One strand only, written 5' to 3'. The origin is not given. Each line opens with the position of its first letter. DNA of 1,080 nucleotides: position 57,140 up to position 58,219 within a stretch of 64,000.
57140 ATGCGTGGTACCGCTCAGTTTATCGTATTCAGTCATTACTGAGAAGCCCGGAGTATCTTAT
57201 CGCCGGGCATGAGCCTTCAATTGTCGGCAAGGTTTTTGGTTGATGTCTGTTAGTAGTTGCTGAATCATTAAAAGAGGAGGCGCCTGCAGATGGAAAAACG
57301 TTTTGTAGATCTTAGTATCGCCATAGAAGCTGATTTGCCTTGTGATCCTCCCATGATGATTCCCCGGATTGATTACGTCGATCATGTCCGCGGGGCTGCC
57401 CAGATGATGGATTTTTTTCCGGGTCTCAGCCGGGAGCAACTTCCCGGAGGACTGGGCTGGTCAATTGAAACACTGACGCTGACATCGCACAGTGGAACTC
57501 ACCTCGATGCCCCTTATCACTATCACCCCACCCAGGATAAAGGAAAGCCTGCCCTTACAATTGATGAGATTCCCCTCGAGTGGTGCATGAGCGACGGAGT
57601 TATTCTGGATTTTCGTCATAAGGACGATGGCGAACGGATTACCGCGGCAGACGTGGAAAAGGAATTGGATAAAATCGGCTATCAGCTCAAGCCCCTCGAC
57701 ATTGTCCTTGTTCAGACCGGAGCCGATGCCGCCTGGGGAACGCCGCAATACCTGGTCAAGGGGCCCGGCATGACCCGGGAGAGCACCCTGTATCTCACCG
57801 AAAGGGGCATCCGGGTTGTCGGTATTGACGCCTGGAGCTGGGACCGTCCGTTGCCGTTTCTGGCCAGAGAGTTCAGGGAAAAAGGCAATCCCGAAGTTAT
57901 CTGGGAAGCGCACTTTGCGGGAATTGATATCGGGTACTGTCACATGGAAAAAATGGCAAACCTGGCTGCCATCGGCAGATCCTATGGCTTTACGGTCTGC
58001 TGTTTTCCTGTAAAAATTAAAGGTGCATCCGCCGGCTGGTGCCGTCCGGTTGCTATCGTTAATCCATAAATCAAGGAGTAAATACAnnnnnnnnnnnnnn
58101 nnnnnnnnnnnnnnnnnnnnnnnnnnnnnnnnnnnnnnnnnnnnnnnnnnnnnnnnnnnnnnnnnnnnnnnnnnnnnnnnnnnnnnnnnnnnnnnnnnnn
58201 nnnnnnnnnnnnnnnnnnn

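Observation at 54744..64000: Sigma-54-activated operon: MBL hydrolase - cyclase - BKACE - cyclase - Liv-type ABC importer, a probable uncharacterised catabolic pathway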

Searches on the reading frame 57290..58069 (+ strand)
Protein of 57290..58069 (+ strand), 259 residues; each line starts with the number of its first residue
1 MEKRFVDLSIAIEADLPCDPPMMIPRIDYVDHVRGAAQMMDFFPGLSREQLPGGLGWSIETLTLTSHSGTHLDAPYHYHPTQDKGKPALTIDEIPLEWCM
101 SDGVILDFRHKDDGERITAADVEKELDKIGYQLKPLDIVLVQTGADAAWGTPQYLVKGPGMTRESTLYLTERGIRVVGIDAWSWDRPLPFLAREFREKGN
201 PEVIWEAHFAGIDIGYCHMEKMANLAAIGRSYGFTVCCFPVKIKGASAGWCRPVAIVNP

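Call 5: search_protein_families(library=pfam, proteins=[window:57290-58069:+])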
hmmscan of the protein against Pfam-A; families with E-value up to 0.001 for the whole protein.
window:57290-58069:+ (259 aa): 1 family
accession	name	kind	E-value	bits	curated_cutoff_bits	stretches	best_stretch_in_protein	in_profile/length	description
PF04199.19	Cyclase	-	4.1e-39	134.5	23.1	1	6-186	1-142/142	Putative cyclase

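Call 6: search_protein_families(library=ncbifam, proteins=[window:57290-58069:+])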
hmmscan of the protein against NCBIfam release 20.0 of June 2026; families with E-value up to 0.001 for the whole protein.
window:57290-58069:+ (259 aa): 1 family
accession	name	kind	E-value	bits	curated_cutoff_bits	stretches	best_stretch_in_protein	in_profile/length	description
TIGR03035.1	trp_arylform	equivalog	3e-09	37.1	223.05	1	59-185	38-148/206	arylformamidase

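Call 27: search_solved_structures(query=window:57290-58069:+, max_evalue=0.01, show_alignments=2)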
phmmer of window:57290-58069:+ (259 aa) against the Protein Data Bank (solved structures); distinct sequences matched with E-value up to 0.01: 6.
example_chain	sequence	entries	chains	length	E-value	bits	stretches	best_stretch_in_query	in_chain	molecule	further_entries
5nnb_A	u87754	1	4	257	5.2e-05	26.2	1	54-110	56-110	isatin hydrolase A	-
4cz1_A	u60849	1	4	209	5.7e-05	26.1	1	58-185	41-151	KYNURENINE FORMAMIDASE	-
4co9_A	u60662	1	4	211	5.8e-05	26.1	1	58-185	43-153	KYNURENINE FORMAMIDASE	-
5nna_A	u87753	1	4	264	5.9e-05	26.1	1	54-110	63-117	isatin hydrolase A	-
8f9x_A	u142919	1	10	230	0.00058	22.8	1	56-96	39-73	Cyclase family protein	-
8hmo_A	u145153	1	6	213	0.0023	20.8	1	62-189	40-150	Metal-dependent hydrolase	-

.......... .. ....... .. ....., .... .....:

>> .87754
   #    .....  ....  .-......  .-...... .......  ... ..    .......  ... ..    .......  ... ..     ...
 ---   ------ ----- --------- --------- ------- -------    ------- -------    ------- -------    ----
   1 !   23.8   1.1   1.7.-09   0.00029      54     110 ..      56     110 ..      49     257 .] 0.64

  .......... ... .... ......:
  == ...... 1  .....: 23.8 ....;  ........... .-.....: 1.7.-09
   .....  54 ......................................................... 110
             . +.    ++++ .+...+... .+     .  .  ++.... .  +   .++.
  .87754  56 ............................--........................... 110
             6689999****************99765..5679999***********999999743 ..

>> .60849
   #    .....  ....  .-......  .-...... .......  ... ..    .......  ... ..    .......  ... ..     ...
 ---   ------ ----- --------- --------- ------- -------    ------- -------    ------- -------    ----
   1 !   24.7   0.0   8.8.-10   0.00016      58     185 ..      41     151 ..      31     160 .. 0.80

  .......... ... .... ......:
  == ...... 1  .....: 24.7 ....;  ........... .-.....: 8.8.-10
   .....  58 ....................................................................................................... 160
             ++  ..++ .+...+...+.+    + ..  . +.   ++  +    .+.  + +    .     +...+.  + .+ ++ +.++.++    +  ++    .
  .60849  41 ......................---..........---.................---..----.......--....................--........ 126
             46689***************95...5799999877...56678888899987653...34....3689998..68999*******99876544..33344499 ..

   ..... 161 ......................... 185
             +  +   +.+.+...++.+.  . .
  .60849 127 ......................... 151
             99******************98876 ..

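Call 31: find_homologous_proteins(query=window:57290-58069:+, max_evalue=0.00001)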
Query window:57290-58069:+ (259 aa): 7996 proteins with E <= 0.00001 among 8000 candidates; the best 120 are listed.
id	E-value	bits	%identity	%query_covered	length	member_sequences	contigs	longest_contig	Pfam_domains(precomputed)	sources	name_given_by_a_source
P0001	1.7e-155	535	85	100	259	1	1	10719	PF04199.20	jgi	-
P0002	1.9e-155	535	83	100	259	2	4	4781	PF04199.20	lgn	-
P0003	2.0e-155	535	85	100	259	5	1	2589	PF04199.20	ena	-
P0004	2.8e-155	534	84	100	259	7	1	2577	PF04199.20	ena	-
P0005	1.3e-154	532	84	100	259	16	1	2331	PF04199.20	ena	-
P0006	1.2e-153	529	85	100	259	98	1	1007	PF04199.20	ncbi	-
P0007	1.3e-153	529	84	100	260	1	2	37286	PF04199.20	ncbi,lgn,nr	ncbi:MAG: cyclase family protein [Pseudomonadota bacterium]|nr:cyclase family protein [Pseudomonadot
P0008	1.3e-152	525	83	100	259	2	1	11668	PF04199.20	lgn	-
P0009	1.8e-152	525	82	100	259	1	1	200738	PF04199.20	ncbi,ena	-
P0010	7.5e-151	519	82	100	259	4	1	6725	PF04199.20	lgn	-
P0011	4.5e-150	517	80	99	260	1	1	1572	PF04199.20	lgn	-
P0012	8.1e-150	516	81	100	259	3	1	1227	PF04199.20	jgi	jgi:kynurenine formamidase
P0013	2.2e-149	515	81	99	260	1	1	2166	PF04199.20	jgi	jgi:kynurenine formamidase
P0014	2.4e-149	515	81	100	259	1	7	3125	PF04199.20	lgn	-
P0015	3.9e-149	514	81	99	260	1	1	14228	PF04199.20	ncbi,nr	ncbi:MAG: cyclase family protein [Smithellaceae bacterium]|nr:cyclase family protein [Smithellaceae 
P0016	5.6e-149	513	80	100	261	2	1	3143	PF04199.20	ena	-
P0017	1.7e-148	512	81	99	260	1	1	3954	PF04199.20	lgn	-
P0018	2.2e-148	511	81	100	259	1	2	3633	PF04199.20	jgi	jgi:kynurenine formamidase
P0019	2.8e-148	511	82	100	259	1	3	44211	PF04199.20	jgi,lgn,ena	-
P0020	3.1e-148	511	80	99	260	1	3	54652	PF04199.20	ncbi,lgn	-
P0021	7.0e-148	510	81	99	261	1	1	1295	PF04199.20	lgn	-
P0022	7.5e-148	510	81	99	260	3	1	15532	PF04199.20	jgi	jgi:kynurenine formamidase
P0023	1.3e-147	509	79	100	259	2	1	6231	PF04199.20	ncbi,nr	ncbi:MAG: cyclase family protein [Syntrophales bacterium]|nr:cyclase family protein [Syntrophales ba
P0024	1.9e-147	508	80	99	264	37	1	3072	PF04199.20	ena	-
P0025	2.3e-147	508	80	99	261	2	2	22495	PF04199.20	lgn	-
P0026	6.0e-147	507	81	99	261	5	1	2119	PF04199.20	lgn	-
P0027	7.0e-147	506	78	99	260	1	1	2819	PF04199.20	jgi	jgi:kynurenine formamidase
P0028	1.0e-146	506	78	99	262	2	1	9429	PF04199.20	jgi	jgi:kynurenine formamidase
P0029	1.2e-146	506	79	99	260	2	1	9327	PF04199.20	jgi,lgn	-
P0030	1.7e-146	505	80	99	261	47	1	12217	PF04199.20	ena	-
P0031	3.0e-146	504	79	100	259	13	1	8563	PF04199.20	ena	-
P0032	4.0e-146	504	80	99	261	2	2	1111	PF04199.20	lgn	-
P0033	4.3e-146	504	81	99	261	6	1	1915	PF04199.20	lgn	-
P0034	4.4e-146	504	79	99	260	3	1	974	PF04199.20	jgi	jgi:kynurenine formamidase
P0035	4.9e-146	504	80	100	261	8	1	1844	PF04199.20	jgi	jgi:kynurenine formamidase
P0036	6.0e-146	503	79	99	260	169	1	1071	PF04199.20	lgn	-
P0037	7.1e-146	503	79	98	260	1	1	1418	PF04199.20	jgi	-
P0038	8.8e-146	503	79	99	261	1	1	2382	PF04199.20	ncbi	ncbi:Kynurenine formamidase [subsurface metagenome]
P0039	1.0e-145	503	78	99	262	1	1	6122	PF04199.20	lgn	-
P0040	1.0e-145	503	80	99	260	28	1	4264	PF04199.20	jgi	jgi:kynurenine formamidase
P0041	1.1e-145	502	79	99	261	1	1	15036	PF04199.20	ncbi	-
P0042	1.8e-145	502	79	99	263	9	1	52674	PF04199.20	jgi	jgi:kynurenine formamidase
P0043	2.9e-145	501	80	98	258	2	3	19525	PF04199.20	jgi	jgi:kynurenine formamidase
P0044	3.3e-145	501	78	99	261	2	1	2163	PF04199.20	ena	-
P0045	3.8e-145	501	77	99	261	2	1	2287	PF04199.20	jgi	jgi:kynurenine formamidase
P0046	3.9e-145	501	81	99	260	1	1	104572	PF04199.20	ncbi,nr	ncbi:MAG: cyclase family protein [Syntrophales bacterium]|nr:cyclase family protein [Syntrophales ba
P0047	4.2e-145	501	80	99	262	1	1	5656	PF04199.20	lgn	-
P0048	5.2e-145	500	78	99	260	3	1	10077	PF04199.20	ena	-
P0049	5.3e-145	500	80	99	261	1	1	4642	PF04199.20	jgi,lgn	-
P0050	8.4e-145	500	78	99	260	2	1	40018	PF04199.20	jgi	jgi:kynurenine formamidase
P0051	9.5e-145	499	80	99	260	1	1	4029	PF04199.20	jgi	jgi:kynurenine formamidase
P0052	9.7e-145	499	79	99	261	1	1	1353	PF04199.20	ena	-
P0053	9.7e-145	499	79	99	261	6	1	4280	PF04199.20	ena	-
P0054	1.0e-144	499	78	99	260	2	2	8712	PF04199.20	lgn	-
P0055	1.0e-144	499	78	99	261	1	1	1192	PF04199.20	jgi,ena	-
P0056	1.4e-144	499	79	99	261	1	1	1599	PF04199.20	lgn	-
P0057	1.7e-144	499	79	99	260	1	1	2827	PF04199.20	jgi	jgi:kynurenine formamidase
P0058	1.9e-144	498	78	99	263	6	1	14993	PF04199.20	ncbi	ncbi:MAG: cyclase family protein [Pseudomonadota bacterium]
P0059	2.0e-144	498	79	99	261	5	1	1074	PF04199.20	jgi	-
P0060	2.2e-144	498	80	99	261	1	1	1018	PF04199.20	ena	-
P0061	2.2e-144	498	77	99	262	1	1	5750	PF04199.20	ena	-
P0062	2.3e-144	498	80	99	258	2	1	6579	PF04199.20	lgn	-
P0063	2.3e-144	498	78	99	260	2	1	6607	PF04199.20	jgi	jgi:kynurenine formamidase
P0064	2.5e-144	498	80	99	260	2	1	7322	PF04199.20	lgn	-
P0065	2.6e-144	498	79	99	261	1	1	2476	PF04199.20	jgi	jgi:kynurenine formamidase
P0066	2.7e-144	498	77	99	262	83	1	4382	PF04199.20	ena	-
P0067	2.8e-144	498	79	99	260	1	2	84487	PF04199.20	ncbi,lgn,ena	-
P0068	2.9e-144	498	79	99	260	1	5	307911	PF04199.20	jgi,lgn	jgi:kynurenine formamidase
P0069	3.1e-144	498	80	98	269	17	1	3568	PF04199.20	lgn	-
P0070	3.4e-144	498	79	100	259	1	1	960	PF04199.20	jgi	jgi:kynurenine formamidase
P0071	3.4e-144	498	78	99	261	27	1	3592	PF04199.20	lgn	-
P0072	3.6e-144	498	79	99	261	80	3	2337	PF04199.20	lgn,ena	-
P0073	3.7e-144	498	79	99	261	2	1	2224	PF04199.20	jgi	-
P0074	3.9e-144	497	79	99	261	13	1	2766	PF04199.20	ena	-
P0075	3.9e-144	497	79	99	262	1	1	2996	PF04199.20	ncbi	-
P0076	4.4e-144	497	79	99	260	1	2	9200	PF04199.20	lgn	-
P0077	5.3e-144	497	79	99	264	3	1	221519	PF04199.20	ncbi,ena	-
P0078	7.0e-144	497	76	100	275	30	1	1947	PF04199.20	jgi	jgi:kynurenine formamidase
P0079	7.5e-144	497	79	99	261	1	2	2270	PF04199.20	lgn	-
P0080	7.8e-144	496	78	99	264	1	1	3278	PF04199.20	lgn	-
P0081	7.9e-144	496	78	99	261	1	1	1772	PF04199.20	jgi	jgi:kynurenine formamidase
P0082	8.6e-144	496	76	99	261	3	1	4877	PF04199.20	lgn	-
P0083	9.0e-144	496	79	99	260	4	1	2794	PF04199.20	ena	-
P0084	1.0e-143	496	78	100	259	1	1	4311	PF04199.20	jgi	jgi:kynurenine formamidase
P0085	1.0e-143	496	79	99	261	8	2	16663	PF04199.20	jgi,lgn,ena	-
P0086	1.0e-143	496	79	99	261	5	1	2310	PF04199.20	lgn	-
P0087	1.0e-143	496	79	99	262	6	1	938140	PF04199.20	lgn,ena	-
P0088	1.1e-143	496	79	98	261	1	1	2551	PF04199.20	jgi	jgi:kynurenine formamidase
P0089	1.1e-143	496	78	100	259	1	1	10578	PF04199.20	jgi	jgi:kynurenine formamidase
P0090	1.1e-143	496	77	99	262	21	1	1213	PF04199.20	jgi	-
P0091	1.2e-143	496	79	98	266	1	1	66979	PF04199.20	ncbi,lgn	ncbi:MAG: cyclase family protein [Syntrophales bacterium]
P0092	1.2e-143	496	79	100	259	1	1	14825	PF04199.20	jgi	jgi:kynurenine formamidase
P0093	1.3e-143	496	78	99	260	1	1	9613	PF04199.20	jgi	jgi:kynurenine formamidase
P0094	1.3e-143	496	78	99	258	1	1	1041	PF04199.20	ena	-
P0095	1.3e-143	496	79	99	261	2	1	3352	PF04199.20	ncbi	-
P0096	1.4e-143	496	78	99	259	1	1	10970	PF04199.20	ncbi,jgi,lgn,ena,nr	ncbi:MAG: cyclase family protein [Deltaproteobacteria bacterium]|nr:MAG: cyclase family protein [Del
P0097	1.4e-143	496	78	99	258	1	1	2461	PF04199.20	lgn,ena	-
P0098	1.5e-143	496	79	100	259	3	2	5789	PF04199.20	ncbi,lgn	-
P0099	1.5e-143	496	79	99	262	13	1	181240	PF04199.20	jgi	jgi:kynurenine formamidase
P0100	1.6e-143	495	79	99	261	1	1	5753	PF04199.20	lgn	-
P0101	1.6e-143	495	79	99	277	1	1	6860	PF04199.20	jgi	jgi:kynurenine formamidase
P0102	1.9e-143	495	79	99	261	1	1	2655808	PF04199.20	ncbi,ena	-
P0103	2.0e-143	495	78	99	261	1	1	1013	PF04199.20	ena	-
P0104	2.2e-143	495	79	99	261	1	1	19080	PF04199.20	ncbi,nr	ncbi:MAG: cyclase family protein [Desulfomonile sp.]|nr:cyclase family protein [Desulfomonile sp.]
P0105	2.2e-143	495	79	99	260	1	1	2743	PF04199.20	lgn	-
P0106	2.2e-143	495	77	99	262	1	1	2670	PF04199.20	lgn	-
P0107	2.3e-143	495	79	99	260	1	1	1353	PF04199.20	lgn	-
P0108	2.3e-143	495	78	99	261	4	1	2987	PF04199.20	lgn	-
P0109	2.5e-143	495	79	99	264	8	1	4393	PF04199.20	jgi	-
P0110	2.8e-143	495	78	99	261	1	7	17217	PF04199.20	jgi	jgi:kynurenine formamidase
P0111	3.0e-143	495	77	99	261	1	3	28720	PF04199.20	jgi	jgi:kynurenine formamidase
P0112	3.0e-143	495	78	100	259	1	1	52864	PF04199.20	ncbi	-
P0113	3.1e-143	495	78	99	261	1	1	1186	PF04199.20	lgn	-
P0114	3.5e-143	494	78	99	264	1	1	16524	PF04199.20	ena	-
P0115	3.7e-143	494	79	99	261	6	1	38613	PF04199.20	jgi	jgi:kynurenine formamidase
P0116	3.7e-143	494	77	99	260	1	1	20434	PF04199.20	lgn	-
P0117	4.0e-143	494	78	100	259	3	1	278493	PF04199.20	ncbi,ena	-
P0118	4.0e-143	494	79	99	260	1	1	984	PF04199.20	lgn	-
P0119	4.3e-143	494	78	99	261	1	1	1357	PF04199.20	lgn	-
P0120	4.3e-143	494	77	99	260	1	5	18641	PF04199.20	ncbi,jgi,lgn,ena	-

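Call 32: find_encoding_contigs(protein=P0102, flank=8000, max_places=3)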
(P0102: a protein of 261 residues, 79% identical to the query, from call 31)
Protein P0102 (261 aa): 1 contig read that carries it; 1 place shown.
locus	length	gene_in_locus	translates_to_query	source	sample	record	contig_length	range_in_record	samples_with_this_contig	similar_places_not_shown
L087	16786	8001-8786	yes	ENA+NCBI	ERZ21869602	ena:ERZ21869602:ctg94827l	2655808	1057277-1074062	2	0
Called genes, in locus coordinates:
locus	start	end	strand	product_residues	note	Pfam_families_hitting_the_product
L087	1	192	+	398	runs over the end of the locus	PF00108:Thiolase_N, PF00109:ketoacyl-synt (weak), PF02803:Thiolase_C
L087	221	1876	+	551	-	PF01642:MM_CoA_mutase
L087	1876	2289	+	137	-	PF02310:B12-binding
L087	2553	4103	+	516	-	PF00501:AMP-binding, PF13193:AMP-binding_C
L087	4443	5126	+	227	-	PF00392:GntR, PF07729:FCD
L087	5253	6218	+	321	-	PF03308:MeaB, PF13191:AAA_16 (weak)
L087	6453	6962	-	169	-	-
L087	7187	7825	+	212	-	PF00440:TetR_N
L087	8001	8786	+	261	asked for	PF04199:Cyclase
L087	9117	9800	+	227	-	PF00005:ABC_tran, PF13304:AAA_21 (faint), PF12399:BCA_ABC_TP_C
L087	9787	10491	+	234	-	PF00005:ABC_tran, PF13304:AAA_21 (faint)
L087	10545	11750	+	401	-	PF13433:Peripla_BP_5, PF13458:Peripla_BP_6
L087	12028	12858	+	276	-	PF02653:BPD_transp_2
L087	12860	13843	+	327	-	PF02653:BPD_transp_2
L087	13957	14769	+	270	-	PF00753:Lactamase_B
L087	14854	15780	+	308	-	PF05853:BKACE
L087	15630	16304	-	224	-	-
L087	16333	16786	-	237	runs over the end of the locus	PF00072:Response_reg, PF00486:Trans_reg_C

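Call 33: find_encoding_contigs(protein=P0087, flank=8000, max_places=3)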
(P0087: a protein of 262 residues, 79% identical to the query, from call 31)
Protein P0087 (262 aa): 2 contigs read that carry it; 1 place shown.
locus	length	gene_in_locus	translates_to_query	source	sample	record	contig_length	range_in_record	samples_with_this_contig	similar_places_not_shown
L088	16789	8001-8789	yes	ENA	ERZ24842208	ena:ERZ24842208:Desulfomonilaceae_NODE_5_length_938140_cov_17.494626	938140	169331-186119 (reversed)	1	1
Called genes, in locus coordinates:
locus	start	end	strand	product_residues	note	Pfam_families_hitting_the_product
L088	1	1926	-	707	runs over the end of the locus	PF00512:HisKA (weak), PF02518:HATPase_c, PF00072:Response_reg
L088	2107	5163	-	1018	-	-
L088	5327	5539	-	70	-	-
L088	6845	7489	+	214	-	PF00440:TetR_N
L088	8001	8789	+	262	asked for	PF04199:Cyclase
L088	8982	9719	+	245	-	PF00005:ABC_tran, PF13304:AAA_21 (faint), PF12399:BCA_ABC_TP_C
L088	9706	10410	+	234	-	PF00005:ABC_tran, PF13304:AAA_21 (faint)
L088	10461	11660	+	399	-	PF13433:Peripla_BP_5, PF13458:Peripla_BP_6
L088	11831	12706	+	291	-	PF02653:BPD_transp_2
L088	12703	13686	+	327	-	PF02653:BPD_transp_2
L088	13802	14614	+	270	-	PF00753:Lactamase_B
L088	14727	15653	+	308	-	PF05853:BKACE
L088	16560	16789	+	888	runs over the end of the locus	PF01624:MutS_I, PF05188:MutS_II, PF05192:MutS_III, PF05190:MutS_IV, PF00488:MutS_V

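Call 34: find_encoding_contigs(protein=P0068, flank=8000, max_places=3)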
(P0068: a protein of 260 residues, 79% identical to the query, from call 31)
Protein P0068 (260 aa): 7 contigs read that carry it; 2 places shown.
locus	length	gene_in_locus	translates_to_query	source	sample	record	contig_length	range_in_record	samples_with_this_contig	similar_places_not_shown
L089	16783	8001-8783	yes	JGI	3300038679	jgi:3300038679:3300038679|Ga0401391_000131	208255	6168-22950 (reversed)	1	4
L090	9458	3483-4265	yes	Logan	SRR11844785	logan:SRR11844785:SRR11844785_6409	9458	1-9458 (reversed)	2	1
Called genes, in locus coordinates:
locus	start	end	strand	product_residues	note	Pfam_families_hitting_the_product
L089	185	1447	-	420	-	PF06808:DctM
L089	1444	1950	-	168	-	PF04290:DctQ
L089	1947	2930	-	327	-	PF03480:DctP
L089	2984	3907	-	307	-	PF16811:TAtT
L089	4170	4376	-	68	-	-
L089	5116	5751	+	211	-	-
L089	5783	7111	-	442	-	-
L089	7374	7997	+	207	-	PF00440:TetR_N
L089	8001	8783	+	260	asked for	PF04199:Cyclase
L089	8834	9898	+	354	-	PF03480:DctP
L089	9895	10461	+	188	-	PF04290:DctQ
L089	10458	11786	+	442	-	PF06808:DctM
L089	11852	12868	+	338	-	PF08450:SGL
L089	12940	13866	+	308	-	PF05853:BKACE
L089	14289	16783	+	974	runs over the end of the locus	PF00391:PEP-utilizers (faint), PF01326:PPDK_N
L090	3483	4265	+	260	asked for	PF04199:Cyclase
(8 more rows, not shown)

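Call 37: search_protein_families(library=ncbifam, proteins=[L089:11852-12868:+, L089:12940-13866:+, L087:13957-14769:+, L087:14854-15780:+, L089:8001-8783:+], max_evalue=0.00001)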
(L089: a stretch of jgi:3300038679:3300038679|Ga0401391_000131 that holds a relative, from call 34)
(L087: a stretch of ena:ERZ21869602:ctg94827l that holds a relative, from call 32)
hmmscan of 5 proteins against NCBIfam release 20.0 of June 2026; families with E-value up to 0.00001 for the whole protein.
L089:11852-12868:+ (338 aa): 0 families

L089:12940-13866:+ (308 aa): 4 families
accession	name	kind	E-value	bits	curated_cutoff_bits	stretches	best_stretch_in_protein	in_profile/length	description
NF053538.1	DixhxACActTsKce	equivalog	1.4e-122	408.6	430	1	3-308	6-310/310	3,5-dioxohexanoate:acetyl-CoA acetone transferase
NF052387.1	Lys_ferment_KCE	equivalog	2.3e-73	246.9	382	2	143-300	115-267/267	3-keto-5-aminohexanoate cleavage enzyme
NF052389.1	Lys_KAL_CLE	exception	2.9e-52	177.9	725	2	141-302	282-438/440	bifunctional 3-aminobutyryl-CoA ammonia lyase/3-keto-5-aminohexanoate cleavage enzyme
NF053568.1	3OXCoAcCUPNH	equivalog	2.6e-50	171.2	350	2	143-301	117-273/274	3-oxoadipate:acetyl-CoA acetyltransferase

L087:13957-14769:+ (270 aa): 6 families
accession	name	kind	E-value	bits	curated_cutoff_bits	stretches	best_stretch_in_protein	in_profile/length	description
NF045699.1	AHLLactAiiA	equivalog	5.5e-24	84.7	375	1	9-184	8-182/251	quorum-quenching N-acyl homoserine lactonase AiiA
NF045700.1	AHLLactAttM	equivalog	7.8e-18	64.9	390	1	12-189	10-197/257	AttM family quorum-quenching N-acyl homoserine lactonase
NF047925.1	pyridox_lacton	equivalog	3e-15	56.7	325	1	43-183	43-197/268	4-pyridoxolactonase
NF047919.1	lactonase_YtnP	equivalog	1.3e-13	50.8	425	1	45-184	57-200/274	YtnP family quorum-quenching lactonase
NF047976.1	lactonase_AhlS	equivalog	8.3e-11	41.5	475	1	45-195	53-216/276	AhlS family quorum-quenching N-acyl homoserine lactonase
NF047979.1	lactonase_AidB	equivalog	1.9e-10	40.5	360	0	61-120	70-122/271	AidB family quorum-quenching N-acyl homoserine lactonase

L087:14854-15780:+ (308 aa): 4 families
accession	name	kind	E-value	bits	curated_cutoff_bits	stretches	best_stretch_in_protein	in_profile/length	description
NF053538.1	DixhxACActTsKce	equivalog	4.1e-128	426.8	430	1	2-308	5-310/310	3,5-dioxohexanoate:acetyl-CoA acetone transferase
NF052387.1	Lys_ferment_KCE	equivalog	5.1e-89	298.2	382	2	142-300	114-267/267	3-keto-5-aminohexanoate cleavage enzyme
NF052389.1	Lys_KAL_CLE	exception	5.8e-65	219.7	725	2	141-302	282-438/440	bifunctional 3-aminobutyryl-CoA ammonia lyase/3-keto-5-aminohexanoate cleavage enzyme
NF053568.1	3OXCoAcCUPNH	equivalog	9.3e-62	208.8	350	2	142-301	116-273/274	3-oxoadipate:acetyl-CoA acetyltransferase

L089:8001-8783:+ (260 aa): 1 family
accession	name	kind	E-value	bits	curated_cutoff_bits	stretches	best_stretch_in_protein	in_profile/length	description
TIGR03035.1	trp_arylform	equivalog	2.7e-08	34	223.05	1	62-186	40-148/206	arylformamidase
